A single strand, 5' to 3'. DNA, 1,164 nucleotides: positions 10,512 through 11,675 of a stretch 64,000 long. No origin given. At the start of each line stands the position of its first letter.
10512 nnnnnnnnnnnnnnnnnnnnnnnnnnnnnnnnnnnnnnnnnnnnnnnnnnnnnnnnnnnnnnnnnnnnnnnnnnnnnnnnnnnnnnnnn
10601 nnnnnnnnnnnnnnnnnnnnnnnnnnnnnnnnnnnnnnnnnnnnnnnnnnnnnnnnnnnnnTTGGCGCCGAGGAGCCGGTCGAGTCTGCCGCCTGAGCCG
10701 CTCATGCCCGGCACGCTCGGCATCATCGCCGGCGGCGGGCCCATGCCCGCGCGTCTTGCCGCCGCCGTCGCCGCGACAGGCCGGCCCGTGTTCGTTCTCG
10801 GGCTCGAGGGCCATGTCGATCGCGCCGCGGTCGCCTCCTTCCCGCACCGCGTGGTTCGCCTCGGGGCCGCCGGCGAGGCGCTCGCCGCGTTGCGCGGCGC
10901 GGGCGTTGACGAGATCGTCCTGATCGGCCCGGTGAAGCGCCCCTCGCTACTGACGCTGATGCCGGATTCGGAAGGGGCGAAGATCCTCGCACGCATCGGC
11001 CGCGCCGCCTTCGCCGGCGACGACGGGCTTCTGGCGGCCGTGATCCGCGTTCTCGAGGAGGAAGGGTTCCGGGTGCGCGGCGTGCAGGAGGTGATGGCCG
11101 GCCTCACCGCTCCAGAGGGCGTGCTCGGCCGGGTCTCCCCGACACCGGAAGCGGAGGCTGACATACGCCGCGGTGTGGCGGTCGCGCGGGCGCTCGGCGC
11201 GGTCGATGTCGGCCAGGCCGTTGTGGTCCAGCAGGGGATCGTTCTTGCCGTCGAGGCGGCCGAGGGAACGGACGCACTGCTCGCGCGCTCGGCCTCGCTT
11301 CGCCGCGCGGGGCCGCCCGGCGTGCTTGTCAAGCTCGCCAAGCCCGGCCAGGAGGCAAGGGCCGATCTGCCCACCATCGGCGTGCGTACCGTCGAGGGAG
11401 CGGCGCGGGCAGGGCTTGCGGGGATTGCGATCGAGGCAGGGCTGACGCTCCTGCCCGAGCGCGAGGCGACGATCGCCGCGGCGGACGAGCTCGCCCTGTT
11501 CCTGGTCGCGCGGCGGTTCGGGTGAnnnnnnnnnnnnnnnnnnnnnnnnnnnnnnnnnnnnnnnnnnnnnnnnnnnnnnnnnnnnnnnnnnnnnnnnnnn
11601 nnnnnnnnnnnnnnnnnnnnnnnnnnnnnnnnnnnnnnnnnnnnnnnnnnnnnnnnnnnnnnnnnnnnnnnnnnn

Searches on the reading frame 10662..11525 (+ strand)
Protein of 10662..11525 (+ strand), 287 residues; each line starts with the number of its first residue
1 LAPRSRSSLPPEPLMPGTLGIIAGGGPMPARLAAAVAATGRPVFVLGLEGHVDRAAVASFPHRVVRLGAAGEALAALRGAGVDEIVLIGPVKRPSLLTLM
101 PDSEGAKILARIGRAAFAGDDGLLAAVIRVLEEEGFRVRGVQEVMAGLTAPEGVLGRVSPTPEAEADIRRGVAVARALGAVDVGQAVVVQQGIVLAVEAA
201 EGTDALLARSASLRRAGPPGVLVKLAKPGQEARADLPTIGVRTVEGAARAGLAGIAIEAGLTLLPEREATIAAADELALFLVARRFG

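Call 7: search_protein_families(library=ncbifam, proteins=[window:10662-11525:+])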
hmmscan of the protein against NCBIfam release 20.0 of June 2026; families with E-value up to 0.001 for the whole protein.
window:10662-11525:+ (287 aa): 1 family
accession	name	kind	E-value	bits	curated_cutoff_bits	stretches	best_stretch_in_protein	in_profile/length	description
NF047836.1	UDPdiagluDHLpxI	equivalog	1.6e-73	247.4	400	1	19-282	2-270/275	UDP-2,3-diacylglucosamine diphosphatase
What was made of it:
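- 10704..11525 (+): lpxI (UDP-2,3-diacylglucosamine diphosphatase), the last gene of the conserved cluster. NF047836 at 247 bits, below its equivalog cutoff of 400 (call 7).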

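Call 14: find_encoding_contigs(protein=window:10704-11525:+, flank=10000, max_places=6)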
Protein window:10704-11525:+ (273 aa): 24 contigs read that carry it; 6 places shown.
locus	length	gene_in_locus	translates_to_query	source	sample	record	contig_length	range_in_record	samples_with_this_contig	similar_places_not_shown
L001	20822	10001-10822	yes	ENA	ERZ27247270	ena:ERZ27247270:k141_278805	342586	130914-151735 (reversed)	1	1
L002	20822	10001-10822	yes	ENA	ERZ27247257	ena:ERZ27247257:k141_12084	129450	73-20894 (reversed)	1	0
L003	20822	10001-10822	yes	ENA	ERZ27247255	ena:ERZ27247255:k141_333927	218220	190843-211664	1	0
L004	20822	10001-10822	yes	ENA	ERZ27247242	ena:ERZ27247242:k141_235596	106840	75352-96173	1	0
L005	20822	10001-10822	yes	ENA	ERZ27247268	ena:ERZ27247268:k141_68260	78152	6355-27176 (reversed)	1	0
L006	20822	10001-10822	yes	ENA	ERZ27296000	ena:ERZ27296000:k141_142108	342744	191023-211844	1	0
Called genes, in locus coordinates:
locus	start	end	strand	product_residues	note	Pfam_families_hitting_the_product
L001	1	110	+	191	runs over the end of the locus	PF01765:RRF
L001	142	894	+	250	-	PF01255:Prenyltransf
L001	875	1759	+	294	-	PF01148:CTP_transf_1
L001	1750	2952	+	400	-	PF02670:DXP_reductoisom, PF08436:DXP_redisom_C, PF13288:DXPR_C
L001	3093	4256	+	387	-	PF02163:Peptidase_M50, PF00595:PDZ, PF13180:PDZ_2, PF17820:PDZ_6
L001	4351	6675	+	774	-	PF08478:POTRA_1 (faint), PF07244:POTRA, PF01103:Omp85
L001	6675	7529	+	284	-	-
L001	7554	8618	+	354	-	PF04613:LpxD, PF00132:Hexapep (weak), PF25084:LbH_EIF2B, PF25087:GMPPB_C, PF00132:Hexapep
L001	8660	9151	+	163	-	PF22817:ApeP-like, PF07977:FabA, PF22818:ApeI-like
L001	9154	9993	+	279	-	PF00132:Hexapep (weak), PF25084:LbH_EIF2B (faint), PF25087:GMPPB_C (faint), PF00132:Hexapep, PF13720:Acetyltransf_11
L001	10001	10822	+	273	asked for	PF17930:LpxI_N, PF06230:LpxI_C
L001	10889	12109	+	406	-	PF07992:Pyr_redox_2 (faint), PF00890:FAD_binding_2, PF01266:DAO, PF13450:NAD_binding_8 (weak)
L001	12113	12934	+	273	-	PF00702:Hydrolase, PF13419:HAD_2 (weak)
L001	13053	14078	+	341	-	PF01547:SBP_bac_1, PF13531:SBP_bac_11, PF13416:SBP_bac_8, PF13343:SBP_bac_6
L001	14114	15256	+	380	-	PF00005:ABC_tran, PF09818:ABC_ATPase (faint), PF13304:AAA_21 (faint), PF08402:TOBE_2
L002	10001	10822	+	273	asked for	PF17930:LpxI_N, PF06230:LpxI_C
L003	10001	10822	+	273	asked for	PF17930:LpxI_N, PF06230:LpxI_C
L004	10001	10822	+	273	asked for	PF17930:LpxI_N, PF06230:LpxI_C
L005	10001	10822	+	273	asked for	PF17930:LpxI_N, PF06230:LpxI_C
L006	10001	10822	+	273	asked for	PF17930:LpxI_N, PF06230:LpxI_C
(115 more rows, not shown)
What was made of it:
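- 238..10696 (+): Conserved essential cluster: frr (238-813), uppS (845-1597), cdsA (1578-2462), dxr (2453-3655), rseP (3796-4959), bamA (5054-7378), ompH-like (7378-8232), lpxD (8257-9321), fabZ (9363-9854), lpxA (9857-10696). Gene calls match those on the same-species contigs (call 14).
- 10704..11525 (+): PF17930 LpxI_N + PF06230 LpxI_C (call 14).
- On LpxI (UDP-2,3-diacylglucosamine diphosphatase): PF17930 + PF06230 on the identical protein (call 14).
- Checked: lpxI (Pfam LpxI_N+LpxI_C, call 14; NF047836 at 247 bits, call 7) runs 10704-11525.
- The frameshifts (for example vgrG) are also reproduced on those contigs (call 14).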

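Call 15: find_related_loci(query=window:10704-11522:+, collection=genome_contigs, flank=10000)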
Query window:10704-11522:+ (273 aa) in genome_contigs; peptide patterns used: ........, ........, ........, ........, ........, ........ (x = any residue, [..] = any of these).
600 stretches matched a pattern (row limit reached: there are more); 53 encode a relative of the query (tblastn E <= 1e-3); 53 distinct loci.
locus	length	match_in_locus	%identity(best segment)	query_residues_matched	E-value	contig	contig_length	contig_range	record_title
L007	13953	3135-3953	79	1-273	2e-118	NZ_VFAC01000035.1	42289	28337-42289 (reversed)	Elioraea rosea strain PF-30 seq35, whole genome shotgun sequence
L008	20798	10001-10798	64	3-268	9e-92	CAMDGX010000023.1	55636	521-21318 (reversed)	MAG: Asaia bogorensis isolate MiH-14oct19-14 genome assembly, contig: MiH-14oct19-C880, whole genome shotgun sequence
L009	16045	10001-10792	67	5-268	8e-92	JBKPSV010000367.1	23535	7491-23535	MAG: Pseudomonadota bacterium isolate GS_EKS_MAG_00013 GS_EKS_000002114443, whole genome shotgun sequence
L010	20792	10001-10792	58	5-268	4e-91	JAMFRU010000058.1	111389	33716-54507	MAG: Acidocella sp. isolate NGEE_A_bin42 k127_776159, whole genome shotgun sequence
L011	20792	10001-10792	61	5-268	9e-91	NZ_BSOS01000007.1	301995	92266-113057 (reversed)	Acidocella aquatica strain NBRC 112502 sequence007, whole genome shotgun sequence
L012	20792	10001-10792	58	5-268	2e-90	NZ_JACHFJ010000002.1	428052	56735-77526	Acidocella aromatica strain DSM 27026 Ga0415365_02, whole genome shotgun sequence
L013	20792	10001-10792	61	5-268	1e-90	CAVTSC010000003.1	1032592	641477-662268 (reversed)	MAG: uncultured proteobacterium isolate MFD09495.bin.2.33 genome assembly, contig: contig_2080, whole genome shotgun seq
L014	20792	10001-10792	66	5-268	1e-89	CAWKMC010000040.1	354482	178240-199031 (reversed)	MAG: uncultured Alphaproteobacteria bacterium isolate MFD07386.bin.2.6 genome assembly, contig: contig_39869, whole geno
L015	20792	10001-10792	58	5-268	9e-90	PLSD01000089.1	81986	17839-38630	MAG: Acetobacteraceae bacterium isolate bog_937 73.20120700_S1D.55_contig_7052, whole genome shotgun sequence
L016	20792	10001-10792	58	5-268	2e-89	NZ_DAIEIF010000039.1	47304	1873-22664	MAG: Acidocella sp. isolate clean1021 k141_3112557, whole genome shotgun sequence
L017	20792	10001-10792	58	5-268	2e-89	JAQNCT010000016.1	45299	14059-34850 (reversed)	MAG: Acidocella sp. isolate RAIPT19 spades_373, whole genome shotgun sequence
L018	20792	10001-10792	61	5-268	4e-89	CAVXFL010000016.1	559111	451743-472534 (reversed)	MAG: uncultured Alphaproteobacteria bacterium isolate MFD02416.bin.1.379 genome assembly, contig: contig_23692, whole ge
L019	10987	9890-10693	65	1-268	2e-89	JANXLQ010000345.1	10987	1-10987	MAG: Rhodopila sp. isolate 336R_concoct_202_sub 336R_k141_2324595, whole genome shotgun sequence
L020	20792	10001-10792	59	5-268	1e-88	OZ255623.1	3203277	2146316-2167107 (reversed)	MAG: Acidocella sp. isolate 79ab7532-8293-4f75-b7fe-b53fc5e76e17 genome assembly, chromosome: 1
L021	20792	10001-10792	58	5-268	1e-88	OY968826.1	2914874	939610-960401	MAG: uncultured Alphaproteobacteria bacterium isolate MFD01476.bin.1.74 genome assembly, chromosome: 1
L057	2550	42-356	72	164-268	1e-29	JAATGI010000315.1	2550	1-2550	MAG: Rhodospirillales bacterium isolate bin_32 k141_11865855, whole genome shotgun sequence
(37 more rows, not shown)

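Call 18: search_protein_families(library=pfam, proteins=[L007:3977-4855:+, L007:4927-6063:+, L007:6069-6890:+, L007:10887-11609:-, L007:11618-12322:-, L007:12418-13806:-], max_evalue=0.001)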
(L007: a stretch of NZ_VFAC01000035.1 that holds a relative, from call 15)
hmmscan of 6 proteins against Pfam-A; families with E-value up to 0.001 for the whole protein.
L007:3977-4855:+ (292 aa): 1 family
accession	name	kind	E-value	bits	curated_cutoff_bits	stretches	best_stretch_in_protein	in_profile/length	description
PF01557.24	FAA_hydrolase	-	1.5e-74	250.8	23.9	1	76-289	2-213/214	Fumarylacetoacetate (FAA) hydrolase C-terminal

L007:4927-6063:+ (378 aa): 6 families
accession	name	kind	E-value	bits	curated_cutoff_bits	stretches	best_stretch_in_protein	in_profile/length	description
PF01266.30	DAO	-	2.5e-36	126.4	27.9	1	8-367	1-350/353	FAD dependent oxidoreductase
PF00890.30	FAD_binding_2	-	2.8e-07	30.5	20.4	1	8-67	1-64/414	FAD binding domain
PF13450.12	NAD_binding_8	-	1.7e-05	25.4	21.9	1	11-47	1-39/68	NAD(P)-binding Rossmann-like domain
PF07992.20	Pyr_redox_2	-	8.7e-05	22.5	26.1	0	8-40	144-176/291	Pyridine nucleotide-disulphide oxidoreductase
PF00070.33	Pyr_redox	-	0.00025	22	22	0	9-40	2-33/82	Pyridine nucleotide-disulphide oxidoreductase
PF01946.23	Thi4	-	0.00082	19.1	26.2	1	3-43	14-55/235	Thi4 family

L007:6069-6890:+ (273 aa): 2 families
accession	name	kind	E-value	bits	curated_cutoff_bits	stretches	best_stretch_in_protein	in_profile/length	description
PF00702.32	Hydrolase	-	5.6e-15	56.7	26.4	1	10-202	1-191/191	haloacid dehalogenase-like hydrolase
PF13419.12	HAD_2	-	1e-05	26.2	23.8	1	85-208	56-178/178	Haloacid dehalogenase-like hydrolase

L007:10887-11609:- (240 aa): 1 family
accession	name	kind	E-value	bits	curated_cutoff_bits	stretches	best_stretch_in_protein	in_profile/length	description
PF01177.27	Asp_Glu_race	-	3.8e-45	154.7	31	1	3-209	1-211/211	Asp/Glu/Hydantoin racemase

L007:11618-12322:- (234 aa): 0 families

L007:12418-13806:- (462 aa): 0 families

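Call 37: find_homologous_proteins(query=L057:371-1549:+, max_evalue=1e-30)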
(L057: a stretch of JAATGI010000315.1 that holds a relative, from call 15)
Query L057:371-1549:+ (393 aa): 7987 proteins with E <= 1e-30 among 8000 candidates; the best 120 are listed.
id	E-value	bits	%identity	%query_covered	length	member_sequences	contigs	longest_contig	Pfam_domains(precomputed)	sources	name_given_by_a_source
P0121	3.8e-246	834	100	100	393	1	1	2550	PF02684.22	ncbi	-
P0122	2.4e-190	650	79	99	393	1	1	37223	PF02684.22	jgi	jgi:lipid-A-disaccharide synthase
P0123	3.8e-167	574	71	98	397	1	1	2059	PF02684.22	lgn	-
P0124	3.3e-164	564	70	98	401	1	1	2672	PF02684.22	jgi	jgi:lipid-A-disaccharide synthase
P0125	2.4e-163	562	70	98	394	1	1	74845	PF02684.22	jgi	jgi:lipid-A-disaccharide synthase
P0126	8.8e-163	560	68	98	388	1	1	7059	PF02684.22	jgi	jgi:lipid-A-disaccharide synthase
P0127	3.9e-157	541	68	98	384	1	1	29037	PF02684.22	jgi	jgi:lipid-A-disaccharide synthase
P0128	7.0e-157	540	69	97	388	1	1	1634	PF02684.22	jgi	jgi:lipid-A-disaccharide synthase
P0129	2.0e-155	536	68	97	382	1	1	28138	PF02684.22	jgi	jgi:lipid-A-disaccharide synthase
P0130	1.1e-154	533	69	97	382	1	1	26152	PF02684.22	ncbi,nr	ncbi:MAG TPA: lipid-A-disaccharide synthase [Stellaceae bacterium]|nr:lipid-A-disaccharide synthase 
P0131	1.2e-154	533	69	97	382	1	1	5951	PF02684.22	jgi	jgi:lipid-A-disaccharide synthase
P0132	1.1e-153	530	68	96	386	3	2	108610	PF02684.22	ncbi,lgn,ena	ncbi:MAG TPA: lipid-A-disaccharide synthase [Stellaceae bacterium]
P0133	1.1e-152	527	67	98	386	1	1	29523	PF02684.22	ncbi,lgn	ncbi:MAG: lipid-A-disaccharide synthase [Stellaceae bacterium]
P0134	6.1e-152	524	68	97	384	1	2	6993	PF02684.22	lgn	-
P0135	4.9e-151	521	65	97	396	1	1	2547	PF02684.22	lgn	-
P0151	1.2e-146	507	63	99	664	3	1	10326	PF17930.8,PF06230.18,PF02684.22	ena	-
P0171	4.0e-144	498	62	99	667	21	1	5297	PF17930.8,PF06230.18,PF02684.22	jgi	-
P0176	9.7e-144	497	63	98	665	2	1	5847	PF17930.8,PF06230.18,PF02684.22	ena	-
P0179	1.4e-143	497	62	98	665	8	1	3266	PF17930.8,PF06230.18,PF02684.22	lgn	-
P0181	1.5e-143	496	62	99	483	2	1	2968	PF06230.18,PF02684.22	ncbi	ncbi:MAG: lipid-A-disaccharide synthase, partial [Stellaceae bacterium]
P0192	7.8e-143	494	60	98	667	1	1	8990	PF17930.8,PF06230.18,PF02684.22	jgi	jgi:lipid-A-disaccharide synthase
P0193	8.9e-143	494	61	98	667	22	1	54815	PF17930.8,PF06230.18,PF02684.22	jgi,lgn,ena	-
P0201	4.4e-142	492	62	98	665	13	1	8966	PF17930.8,PF06230.18,PF02684.22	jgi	-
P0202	4.7e-142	492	59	98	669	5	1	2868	PF17930.8,PF06230.18,PF02684.22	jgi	-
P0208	7.2e-142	491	61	98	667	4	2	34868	PF17930.8,PF06230.18,PF02684.22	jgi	jgi:lipid-A-disaccharide synthase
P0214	1.4e-141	490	62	99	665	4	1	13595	PF17930.8,PF06230.18,PF02684.22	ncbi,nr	ncbi:MAG: lipid-A-disaccharide synthase [Alphaproteobacteria bacterium]|nr:lipid-A-disaccharide synt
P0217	2.1e-141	489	63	97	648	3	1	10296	PF17930.8,PF06230.18,PF02684.22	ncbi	ncbi:MAG: lipid-A-disaccharide synthase, partial [Stellaceae bacterium]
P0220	2.4e-141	489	62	98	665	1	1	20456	PF17930.8,PF06230.18,PF02684.22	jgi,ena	-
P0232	9.2e-141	487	64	97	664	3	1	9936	PF17930.8,PF06230.18,PF02684.22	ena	-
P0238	1.2e-140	487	61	99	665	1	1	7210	PF17930.8,PF06230.18,PF02684.22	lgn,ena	-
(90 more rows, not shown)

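Call 49: search_dna_similar(query=L057:371-1549:+, collection=plasmids, mode=protein, max_rows=30, max_evalue=1e-20)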
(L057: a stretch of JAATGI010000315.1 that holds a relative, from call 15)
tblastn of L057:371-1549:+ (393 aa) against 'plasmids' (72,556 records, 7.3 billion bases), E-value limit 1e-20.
Records with a match: 40; places in all: 40; records where one place covers at least 80% of the query: 39.
Best place of each record, by identity: <60% 40.
By first word of the organism name: Escherichia 9; Paracoccus 5; Sinorhizobium 4; Acinetobacter 3; Proteus 2; Enterobacter 2; Neisseria 2; Ralstonia 2; Pseudorhodobacter 1; Methylobacterium 1; and 9 more.
By predicted mobility (MOB-suite, as given by PLSDB): non-mobilizable 30; mobilizable 6; conjugative 4.
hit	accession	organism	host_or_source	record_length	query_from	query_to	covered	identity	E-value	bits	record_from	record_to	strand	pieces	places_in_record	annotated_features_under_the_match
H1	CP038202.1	Paracoccus ferrooxidans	single cell,bioreactor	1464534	10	388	96%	45.5%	2e-64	230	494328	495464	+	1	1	lpxB: lipid-A-disaccharide synthase | RidA family protein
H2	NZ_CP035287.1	Paracoccus versutus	whole organism,soil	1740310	10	388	96%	45.5%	2e-60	218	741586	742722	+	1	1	none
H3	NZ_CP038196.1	Paracoccus versutus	single cell,soil adjacent to the roots ...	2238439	10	388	96%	45.5%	2e-60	218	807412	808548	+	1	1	none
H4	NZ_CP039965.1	Pseudorhodobacter turbinis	single bacterial isolate,Turban shell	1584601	12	384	95%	46.1%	1e-66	236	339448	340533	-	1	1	record has no annotation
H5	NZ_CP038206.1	Paracoccus pantotrophus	single cell,soil associated with ...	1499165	10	387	96%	45.4%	1e-71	250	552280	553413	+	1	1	none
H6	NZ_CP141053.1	Paracoccus denitrificans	-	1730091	10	388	96%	44.5%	6e-66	234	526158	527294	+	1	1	none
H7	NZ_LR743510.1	Methylobacterium bullatum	-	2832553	10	348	86%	45.6%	5e-60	217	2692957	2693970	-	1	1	none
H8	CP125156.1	Klebsiella pneumoniae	-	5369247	4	335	84%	42.8%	3e-52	194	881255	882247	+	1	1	lpxB: lipid-A-disaccharide synthase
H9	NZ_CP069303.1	Shinella sp. PSBB067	monoisolate,Minnesota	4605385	10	351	87%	40.1%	3e-48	182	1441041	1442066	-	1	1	none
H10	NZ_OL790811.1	Proteus mirabilis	-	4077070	2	350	89%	39.0%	8e-54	199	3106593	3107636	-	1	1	none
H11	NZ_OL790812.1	Proteus mirabilis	-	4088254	2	350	89%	39.0%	8e-54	199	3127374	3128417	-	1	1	none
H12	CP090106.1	Sinorhizobium meliloti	Medicago,Cell culture,Plant nodule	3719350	10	351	87%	39.7%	9e-47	178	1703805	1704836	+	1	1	lpxB: lipid-A-disaccharide synthase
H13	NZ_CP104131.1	Sinorhizobium sp. K101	Phaseolus vulgaris,cell ...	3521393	10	351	87%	39.7%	1e-46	178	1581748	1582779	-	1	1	none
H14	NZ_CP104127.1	Sinorhizobium sp. M103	Phaseolus vulgaris,cell ...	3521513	10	351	87%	39.7%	1e-46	178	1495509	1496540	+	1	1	none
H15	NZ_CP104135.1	Sinorhizobium sp. C101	Phaseolus vulgaris,cell ...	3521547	10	351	87%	39.7%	1e-46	178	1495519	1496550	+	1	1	none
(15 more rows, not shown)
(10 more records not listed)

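Call 61: search_protein_families(library=ncbifam, proteins=[L011:11055-11456:+, L057:1563-1994:+, L011:11461-12672:+], max_evalue=0.00001)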
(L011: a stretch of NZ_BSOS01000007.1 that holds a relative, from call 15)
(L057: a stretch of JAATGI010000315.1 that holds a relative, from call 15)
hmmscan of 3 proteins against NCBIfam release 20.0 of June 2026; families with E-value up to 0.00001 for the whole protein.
L011:11055-11456:+ (133 aa): 6 families
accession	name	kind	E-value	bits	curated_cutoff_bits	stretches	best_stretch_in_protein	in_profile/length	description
NF007629.0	PRK10291.1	equivalog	6.8e-54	181.4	246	1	7-131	3-127/135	lactoylglutathione lyase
TIGR00068.2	glyox_I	equivalog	1.7e-47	161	120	1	8-132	3-142/143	lactoylglutathione lyase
NF050074.1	glyox_I_GloA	exception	2e-29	102.2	165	1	7-128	2-120/121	lactoylglutathione lyase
TIGR03081.1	metmalonyl_epim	equivalog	1.2e-06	29.1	114.95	1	9-117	4-115/129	methylmalonyl-CoA epimerase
TIGR02295.1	HpaD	equivalog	1.7e-06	27.4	321.4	0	9-37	7-35/298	3,4-dihydroxyphenylacetate 2,3-dioxygenase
NF000125.1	498180014_fosA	hypoth_equivalog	5.1e-06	26.7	250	0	7-128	6-117/129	Fos family putative thiol transferase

L057:1563-1994:+ (143 aa): 6 families
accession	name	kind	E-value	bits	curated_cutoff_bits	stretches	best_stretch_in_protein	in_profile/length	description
NF007629.0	PRK10291.1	equivalog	8.8e-47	158.3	246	1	17-141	2-125/135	lactoylglutathione lyase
TIGR00068.2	glyox_I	equivalog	1.7e-45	154.4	120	1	17-142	1-140/143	lactoylglutathione lyase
NF050074.1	glyox_I_GloA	exception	2.7e-31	108.3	165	1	18-141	2-121/121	lactoylglutathione lyase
NF000125.1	498180014_fosA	hypoth_equivalog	6.9e-07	29.5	250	1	19-140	7-117/129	Fos family putative thiol transferase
NF050075.1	SMU1112c_YaeR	equivalog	6.5e-06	26.4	140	0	19-140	5-124/125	SMU1112c/YaeR family gloxylase I-like metalloprotein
TIGR02295.1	HpaD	equivalog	9.2e-06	25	321.4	0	17-44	4-31/298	3,4-dihydroxyphenylacetate 2,3-dioxygenase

L011:11461-12672:+ (403 aa): 1 family
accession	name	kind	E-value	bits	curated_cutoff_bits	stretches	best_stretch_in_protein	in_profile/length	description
NF052394.1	NodProtNoeE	equivalog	7.3e-07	28.2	500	0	102-128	11-37/387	nodulation protein NoeE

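Call 62: search_protein_representatives(protein=P0121)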
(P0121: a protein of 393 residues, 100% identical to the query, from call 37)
Query: 393 residues. Proteins with E-value up to 0.001 (for the whole library): 16167; up to 1e-10: 10247; up to 1e-30: 4325. The best 150 are listed.
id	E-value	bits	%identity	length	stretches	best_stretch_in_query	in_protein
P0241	1.6e-123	428.9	56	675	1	3-388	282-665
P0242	7.7e-119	413.5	58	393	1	7-388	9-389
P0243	5.5e-118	410.7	53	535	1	9-388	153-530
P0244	1.7e-115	402.5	53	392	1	5-386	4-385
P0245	1.7e-115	402.4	50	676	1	10-389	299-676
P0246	5.5e-114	397.5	55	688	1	6-389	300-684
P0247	3.2e-113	395.0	52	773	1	4-383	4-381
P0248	1.4e-110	386.3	51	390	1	5-386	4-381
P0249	1.9e-110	385.8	51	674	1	5-387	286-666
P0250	2.4e-108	379.0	54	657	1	5-387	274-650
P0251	7.4e-108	377.3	51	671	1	5-388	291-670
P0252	4.0e-106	371.6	52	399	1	3-383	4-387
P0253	8.3e-105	367.3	50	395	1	8-392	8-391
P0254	9.2e-105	367.2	47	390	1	9-390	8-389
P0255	1.7e-103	363.0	51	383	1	6-384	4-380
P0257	1.6e-101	356.5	50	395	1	10-389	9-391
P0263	3.6e-100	352.1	51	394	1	10-387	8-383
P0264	2.2e-99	349.5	50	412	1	8-389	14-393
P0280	1.5e-95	336.9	47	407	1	8-387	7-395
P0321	1.1e-88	314.3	47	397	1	9-392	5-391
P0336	5.6e-87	308.6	50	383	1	12-386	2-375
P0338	7.9e-87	308.2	54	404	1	10-291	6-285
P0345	6.5e-86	305.1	46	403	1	10-390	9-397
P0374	1.1e-81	291.3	46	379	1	10-386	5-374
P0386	6.7e-81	288.6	47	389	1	9-382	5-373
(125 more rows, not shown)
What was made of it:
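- Tried and rejected: A search of 50%-identity cluster representatives returned 150 unnamed clusters (call 62).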

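Call 64: list_cluster_members(proteins=[P0336, P0338, P0264, P0386, P0374, P0280, P0345, P0263, P0321, P0257])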
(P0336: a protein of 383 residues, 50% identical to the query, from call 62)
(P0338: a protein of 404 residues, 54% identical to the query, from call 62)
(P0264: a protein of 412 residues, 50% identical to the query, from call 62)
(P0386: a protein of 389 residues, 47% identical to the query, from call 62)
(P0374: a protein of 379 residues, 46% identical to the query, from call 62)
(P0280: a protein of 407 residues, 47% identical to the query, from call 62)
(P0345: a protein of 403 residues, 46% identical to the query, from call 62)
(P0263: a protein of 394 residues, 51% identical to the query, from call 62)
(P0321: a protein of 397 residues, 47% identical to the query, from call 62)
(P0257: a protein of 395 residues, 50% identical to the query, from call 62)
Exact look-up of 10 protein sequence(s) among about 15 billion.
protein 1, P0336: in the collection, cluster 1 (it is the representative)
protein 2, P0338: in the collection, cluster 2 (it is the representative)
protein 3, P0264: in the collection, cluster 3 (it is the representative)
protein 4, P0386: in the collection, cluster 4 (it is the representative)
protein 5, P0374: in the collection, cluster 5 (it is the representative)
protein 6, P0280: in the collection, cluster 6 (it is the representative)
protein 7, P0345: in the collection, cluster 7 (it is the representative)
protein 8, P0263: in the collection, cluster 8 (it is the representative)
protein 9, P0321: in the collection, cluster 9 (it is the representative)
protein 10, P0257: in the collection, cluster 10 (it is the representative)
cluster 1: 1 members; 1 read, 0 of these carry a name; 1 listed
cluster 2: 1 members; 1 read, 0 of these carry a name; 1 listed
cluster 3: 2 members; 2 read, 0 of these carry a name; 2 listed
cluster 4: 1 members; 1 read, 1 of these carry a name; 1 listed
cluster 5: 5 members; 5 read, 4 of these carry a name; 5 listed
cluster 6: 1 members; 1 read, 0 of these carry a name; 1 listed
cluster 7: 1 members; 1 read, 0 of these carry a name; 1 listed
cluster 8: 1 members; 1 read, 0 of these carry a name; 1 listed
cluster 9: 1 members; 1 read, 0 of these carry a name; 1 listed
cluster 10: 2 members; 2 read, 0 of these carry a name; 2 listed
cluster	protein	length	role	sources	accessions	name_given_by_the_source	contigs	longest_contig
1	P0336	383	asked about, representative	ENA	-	-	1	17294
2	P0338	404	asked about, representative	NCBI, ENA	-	-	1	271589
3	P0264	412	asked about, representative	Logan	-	-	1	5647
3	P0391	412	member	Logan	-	-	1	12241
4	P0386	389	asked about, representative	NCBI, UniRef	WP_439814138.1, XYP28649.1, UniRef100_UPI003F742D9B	lipid-A-disaccharide synthase [Zavarzinia sp. CC-PAN008] | lipid-A-disaccharide synthase n=1 Tax=Zavarzinia sp. CC-PAN008 TaxID=3243332 ...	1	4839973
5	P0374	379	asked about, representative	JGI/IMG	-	lipid-A-disaccharide synthase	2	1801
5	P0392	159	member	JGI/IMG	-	lipid-A-disaccharide synthase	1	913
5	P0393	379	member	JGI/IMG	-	lipid-A-disaccharide synthase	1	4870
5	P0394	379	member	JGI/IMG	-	lipid-A-disaccharide synthase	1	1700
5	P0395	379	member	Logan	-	-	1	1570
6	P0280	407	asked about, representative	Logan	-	-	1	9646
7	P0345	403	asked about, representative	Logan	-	-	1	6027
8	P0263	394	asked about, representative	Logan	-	-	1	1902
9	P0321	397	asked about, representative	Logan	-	-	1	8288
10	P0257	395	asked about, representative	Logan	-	-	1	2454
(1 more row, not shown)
